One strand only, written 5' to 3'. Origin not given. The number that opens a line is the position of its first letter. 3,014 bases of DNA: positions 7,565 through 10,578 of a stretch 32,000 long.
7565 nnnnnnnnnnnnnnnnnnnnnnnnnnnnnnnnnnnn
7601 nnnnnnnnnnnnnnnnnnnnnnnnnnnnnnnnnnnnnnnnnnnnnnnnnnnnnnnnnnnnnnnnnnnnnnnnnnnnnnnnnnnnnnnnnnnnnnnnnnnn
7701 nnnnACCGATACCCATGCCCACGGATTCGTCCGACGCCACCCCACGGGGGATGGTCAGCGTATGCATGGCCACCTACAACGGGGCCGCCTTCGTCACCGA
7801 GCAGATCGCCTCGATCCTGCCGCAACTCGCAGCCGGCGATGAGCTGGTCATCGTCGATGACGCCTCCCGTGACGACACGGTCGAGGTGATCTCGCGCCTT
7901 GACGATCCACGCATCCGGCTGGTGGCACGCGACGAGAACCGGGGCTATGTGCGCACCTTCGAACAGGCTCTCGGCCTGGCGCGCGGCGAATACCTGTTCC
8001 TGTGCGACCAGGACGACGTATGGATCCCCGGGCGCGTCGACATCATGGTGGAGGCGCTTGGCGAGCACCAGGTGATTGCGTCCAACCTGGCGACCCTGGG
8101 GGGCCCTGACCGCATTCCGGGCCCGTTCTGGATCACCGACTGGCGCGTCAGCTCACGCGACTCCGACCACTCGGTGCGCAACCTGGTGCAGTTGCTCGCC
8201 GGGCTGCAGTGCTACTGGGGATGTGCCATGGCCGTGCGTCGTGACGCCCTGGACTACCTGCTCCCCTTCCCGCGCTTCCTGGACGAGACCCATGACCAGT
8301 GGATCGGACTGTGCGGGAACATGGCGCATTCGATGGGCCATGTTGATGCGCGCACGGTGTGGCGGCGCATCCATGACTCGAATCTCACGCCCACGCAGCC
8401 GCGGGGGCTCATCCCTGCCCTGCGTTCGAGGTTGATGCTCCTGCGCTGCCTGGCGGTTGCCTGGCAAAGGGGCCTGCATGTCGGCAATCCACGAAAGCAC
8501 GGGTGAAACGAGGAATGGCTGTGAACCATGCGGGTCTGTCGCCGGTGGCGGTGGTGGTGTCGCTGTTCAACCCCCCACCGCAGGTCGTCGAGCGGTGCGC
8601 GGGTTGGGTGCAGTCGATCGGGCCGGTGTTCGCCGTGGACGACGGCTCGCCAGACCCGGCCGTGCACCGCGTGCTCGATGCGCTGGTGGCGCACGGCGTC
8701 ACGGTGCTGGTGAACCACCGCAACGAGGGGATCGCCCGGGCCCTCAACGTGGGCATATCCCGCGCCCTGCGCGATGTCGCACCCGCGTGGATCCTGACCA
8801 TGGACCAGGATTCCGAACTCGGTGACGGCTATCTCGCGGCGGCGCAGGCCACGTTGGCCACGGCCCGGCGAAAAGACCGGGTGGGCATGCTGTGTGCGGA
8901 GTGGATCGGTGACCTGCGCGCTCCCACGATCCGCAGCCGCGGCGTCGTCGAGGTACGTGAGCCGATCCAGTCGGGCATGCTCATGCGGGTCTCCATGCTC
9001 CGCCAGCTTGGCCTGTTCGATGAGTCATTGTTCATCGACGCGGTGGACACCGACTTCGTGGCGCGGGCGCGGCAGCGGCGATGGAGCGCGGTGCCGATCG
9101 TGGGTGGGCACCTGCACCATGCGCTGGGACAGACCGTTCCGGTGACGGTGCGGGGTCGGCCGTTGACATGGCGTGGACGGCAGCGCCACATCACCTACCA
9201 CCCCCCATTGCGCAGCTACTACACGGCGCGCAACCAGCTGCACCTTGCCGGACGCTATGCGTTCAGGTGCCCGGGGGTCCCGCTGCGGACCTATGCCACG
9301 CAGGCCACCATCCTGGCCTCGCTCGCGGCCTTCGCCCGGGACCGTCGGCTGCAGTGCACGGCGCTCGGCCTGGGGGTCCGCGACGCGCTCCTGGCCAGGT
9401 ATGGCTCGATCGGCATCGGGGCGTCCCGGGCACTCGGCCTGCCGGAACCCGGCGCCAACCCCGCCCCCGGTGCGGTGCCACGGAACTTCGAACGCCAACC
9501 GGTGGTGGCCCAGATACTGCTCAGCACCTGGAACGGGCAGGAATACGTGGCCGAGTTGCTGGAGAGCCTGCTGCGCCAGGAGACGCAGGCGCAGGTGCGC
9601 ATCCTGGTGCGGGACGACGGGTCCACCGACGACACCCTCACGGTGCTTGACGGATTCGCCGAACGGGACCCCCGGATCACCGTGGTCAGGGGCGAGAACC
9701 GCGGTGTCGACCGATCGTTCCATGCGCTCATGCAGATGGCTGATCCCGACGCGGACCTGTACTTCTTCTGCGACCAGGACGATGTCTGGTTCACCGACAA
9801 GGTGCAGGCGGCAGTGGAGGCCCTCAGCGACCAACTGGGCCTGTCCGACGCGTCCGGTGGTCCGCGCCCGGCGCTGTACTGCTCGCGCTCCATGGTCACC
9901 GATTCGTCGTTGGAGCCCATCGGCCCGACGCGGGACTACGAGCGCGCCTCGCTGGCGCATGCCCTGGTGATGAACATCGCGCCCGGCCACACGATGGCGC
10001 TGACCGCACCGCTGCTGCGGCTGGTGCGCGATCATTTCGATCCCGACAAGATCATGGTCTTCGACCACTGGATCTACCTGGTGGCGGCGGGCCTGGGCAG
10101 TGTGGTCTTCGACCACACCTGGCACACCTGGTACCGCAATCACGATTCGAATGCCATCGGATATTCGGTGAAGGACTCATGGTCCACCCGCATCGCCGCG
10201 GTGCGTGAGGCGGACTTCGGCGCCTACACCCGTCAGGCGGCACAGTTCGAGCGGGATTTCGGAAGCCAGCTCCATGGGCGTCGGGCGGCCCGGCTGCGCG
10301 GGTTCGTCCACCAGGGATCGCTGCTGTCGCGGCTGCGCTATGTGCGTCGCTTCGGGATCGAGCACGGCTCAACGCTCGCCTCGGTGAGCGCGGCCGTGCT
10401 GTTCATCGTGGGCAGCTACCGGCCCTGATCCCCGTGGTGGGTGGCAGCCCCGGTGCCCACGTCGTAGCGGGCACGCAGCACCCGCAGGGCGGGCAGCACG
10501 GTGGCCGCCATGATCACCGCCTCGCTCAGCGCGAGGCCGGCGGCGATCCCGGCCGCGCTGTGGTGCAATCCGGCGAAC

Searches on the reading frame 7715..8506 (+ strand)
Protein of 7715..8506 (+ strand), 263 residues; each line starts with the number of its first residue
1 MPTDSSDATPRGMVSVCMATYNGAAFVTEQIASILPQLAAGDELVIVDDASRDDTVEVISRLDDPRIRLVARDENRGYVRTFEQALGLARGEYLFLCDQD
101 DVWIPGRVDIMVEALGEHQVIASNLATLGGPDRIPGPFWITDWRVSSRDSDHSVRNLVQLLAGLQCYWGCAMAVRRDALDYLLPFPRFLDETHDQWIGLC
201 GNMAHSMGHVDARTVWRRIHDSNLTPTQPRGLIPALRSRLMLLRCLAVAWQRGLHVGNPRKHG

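Call 14: search_protein_families(library=pfam, proteins=[window:7715-8506:+], max_evalue=0.001)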
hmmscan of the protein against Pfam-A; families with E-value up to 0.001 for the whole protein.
window:7715-8506:+ (263 aa): 3 families
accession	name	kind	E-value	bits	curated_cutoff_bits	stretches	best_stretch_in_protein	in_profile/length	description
PF00535.33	Glycos_transf_2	-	2e-25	90.1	23.3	1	15-180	1-165/168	Glycosyl transferase family 2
PF13641.12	Glyco_tranf_2_3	-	1.1e-06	29.3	27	1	11-120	2-116/230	Glycosyltransferase like family 2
PF10111.15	Glyco_tranf_2_2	-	1.7e-06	28.2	27.3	1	15-113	3-104/276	Glycosyltransferase like family 2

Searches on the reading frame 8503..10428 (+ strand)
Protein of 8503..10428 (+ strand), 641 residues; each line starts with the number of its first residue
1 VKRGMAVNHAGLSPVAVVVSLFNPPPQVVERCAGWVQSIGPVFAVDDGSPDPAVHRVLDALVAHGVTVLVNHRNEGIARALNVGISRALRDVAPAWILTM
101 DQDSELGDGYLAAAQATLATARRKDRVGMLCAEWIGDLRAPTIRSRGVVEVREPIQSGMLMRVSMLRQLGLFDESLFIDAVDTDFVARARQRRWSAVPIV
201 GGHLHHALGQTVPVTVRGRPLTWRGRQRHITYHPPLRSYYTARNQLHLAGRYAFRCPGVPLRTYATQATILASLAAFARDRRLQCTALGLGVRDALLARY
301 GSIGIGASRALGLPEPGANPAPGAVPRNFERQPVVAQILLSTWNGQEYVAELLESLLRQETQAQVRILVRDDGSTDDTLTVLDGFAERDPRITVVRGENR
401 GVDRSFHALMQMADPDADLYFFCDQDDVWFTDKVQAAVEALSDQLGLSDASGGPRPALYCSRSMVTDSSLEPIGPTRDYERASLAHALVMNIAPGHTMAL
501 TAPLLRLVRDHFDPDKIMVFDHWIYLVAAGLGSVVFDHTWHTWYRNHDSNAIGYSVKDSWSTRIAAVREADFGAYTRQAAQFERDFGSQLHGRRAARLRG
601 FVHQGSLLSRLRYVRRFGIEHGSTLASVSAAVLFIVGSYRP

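Call 14: search_protein_families(library=pfam, proteins=[window:8503-10428:+], max_evalue=0.001)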
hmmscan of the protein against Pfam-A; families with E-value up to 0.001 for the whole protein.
window:8503-10428:+ (641 aa): 4 families
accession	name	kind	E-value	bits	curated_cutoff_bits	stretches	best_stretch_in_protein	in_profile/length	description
PF00535.33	Glycos_transf_2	-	8.5e-31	107.6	23.3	2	338-443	2-105/168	Glycosyl transferase family 2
PF13641.12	Glyco_tranf_2_3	-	2.8e-09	37.8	27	1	341-527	8-192/230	Glycosyltransferase like family 2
PF10111.15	Glyco_tranf_2_2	-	1.3e-07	31.9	27.3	1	343-439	9-104/276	Glycosyltransferase like family 2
PF13704.12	Glyco_tranf_2_4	-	0.00018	22.4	27.5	0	353-437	7-93/98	Glycosyl transferase family 2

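Call 49: search_protein_families(library=ncbifam, proteins=[window:8503-10428:+], max_evalue=0.00001)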
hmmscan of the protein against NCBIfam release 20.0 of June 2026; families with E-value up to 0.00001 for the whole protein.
window:8503-10428:+ (641 aa): 6 families
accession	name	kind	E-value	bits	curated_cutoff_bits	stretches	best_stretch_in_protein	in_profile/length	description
TIGR01556.1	rhamnosyltran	subfamily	8.6e-26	90.7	200.55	1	63-294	44-280/281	rhamnosyltransferase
TIGR03937.1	PgaC_IcaA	equivalog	2.6e-13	49.7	422.3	1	331-455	43-164/407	poly-beta-1,6-N-acetyl-D-glucosamine synthase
NF007482.0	PRK10073.1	equivalog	2.2e-12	46.7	423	1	337-432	9-101/334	glycosyltransferase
NF041875.1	EPS_EpsD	equivalog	1.2e-10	41.3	370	1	338-431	3-94/325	exopolysaccharide biosynthesis glycosyltransferase EpsD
NF047683.1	TeichurnBiosyTuaG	equivalog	1.6e-09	37.8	400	1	331-440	4-110/252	teichuronic acid biosynthesis protein TuaG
TIGR04242.1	nodulat_NodC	equivalog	4e-06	26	550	0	327-443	42-158/395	chitooligosaccharide synthase NodC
